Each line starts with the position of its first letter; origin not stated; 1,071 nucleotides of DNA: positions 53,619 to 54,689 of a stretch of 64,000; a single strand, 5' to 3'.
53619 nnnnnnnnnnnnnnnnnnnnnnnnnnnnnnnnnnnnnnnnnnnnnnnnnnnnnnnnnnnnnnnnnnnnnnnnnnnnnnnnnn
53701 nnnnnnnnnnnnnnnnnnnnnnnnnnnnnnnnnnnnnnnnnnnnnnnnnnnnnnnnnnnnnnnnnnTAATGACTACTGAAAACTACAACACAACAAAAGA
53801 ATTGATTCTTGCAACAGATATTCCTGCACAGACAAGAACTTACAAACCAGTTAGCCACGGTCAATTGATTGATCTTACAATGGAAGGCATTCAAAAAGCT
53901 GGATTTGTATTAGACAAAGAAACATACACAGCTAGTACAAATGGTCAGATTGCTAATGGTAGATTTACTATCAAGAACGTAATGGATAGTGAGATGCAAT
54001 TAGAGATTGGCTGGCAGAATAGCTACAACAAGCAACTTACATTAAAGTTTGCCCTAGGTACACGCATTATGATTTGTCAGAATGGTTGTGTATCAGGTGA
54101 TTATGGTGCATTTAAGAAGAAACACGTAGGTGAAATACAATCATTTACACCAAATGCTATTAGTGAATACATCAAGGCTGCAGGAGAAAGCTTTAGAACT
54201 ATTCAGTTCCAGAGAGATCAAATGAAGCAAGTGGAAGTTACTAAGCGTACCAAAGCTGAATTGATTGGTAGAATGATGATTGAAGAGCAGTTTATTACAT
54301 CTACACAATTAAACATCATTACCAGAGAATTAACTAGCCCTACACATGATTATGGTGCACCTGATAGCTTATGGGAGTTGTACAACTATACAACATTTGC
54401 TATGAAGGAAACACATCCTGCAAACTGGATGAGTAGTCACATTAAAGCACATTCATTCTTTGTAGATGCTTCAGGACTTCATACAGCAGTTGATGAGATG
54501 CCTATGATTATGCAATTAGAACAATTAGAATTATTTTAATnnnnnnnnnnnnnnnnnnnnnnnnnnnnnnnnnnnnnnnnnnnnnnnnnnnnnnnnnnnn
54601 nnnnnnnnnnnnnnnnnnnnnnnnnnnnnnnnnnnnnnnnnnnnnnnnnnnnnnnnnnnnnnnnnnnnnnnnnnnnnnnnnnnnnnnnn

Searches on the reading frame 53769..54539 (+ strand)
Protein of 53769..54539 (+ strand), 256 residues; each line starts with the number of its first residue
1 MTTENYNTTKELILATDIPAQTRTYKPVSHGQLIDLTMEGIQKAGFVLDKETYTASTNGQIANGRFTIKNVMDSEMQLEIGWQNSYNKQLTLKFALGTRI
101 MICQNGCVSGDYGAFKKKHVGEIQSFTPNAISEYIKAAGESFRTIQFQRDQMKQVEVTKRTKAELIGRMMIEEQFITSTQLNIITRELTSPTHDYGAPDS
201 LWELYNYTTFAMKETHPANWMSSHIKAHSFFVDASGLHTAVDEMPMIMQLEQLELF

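Call 50: search_protein_families(library=pfam, proteins=[window:53769-54539:+], max_evalue=0.001)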
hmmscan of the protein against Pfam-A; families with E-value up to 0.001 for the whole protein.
window:53769-54539:+ (256 aa): 1 family
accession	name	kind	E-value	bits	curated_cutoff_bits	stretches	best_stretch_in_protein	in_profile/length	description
PF06067.16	DUF932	-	4.6e-07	30.3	23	1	23-207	7-201/227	Domain of unknown function (DUF932)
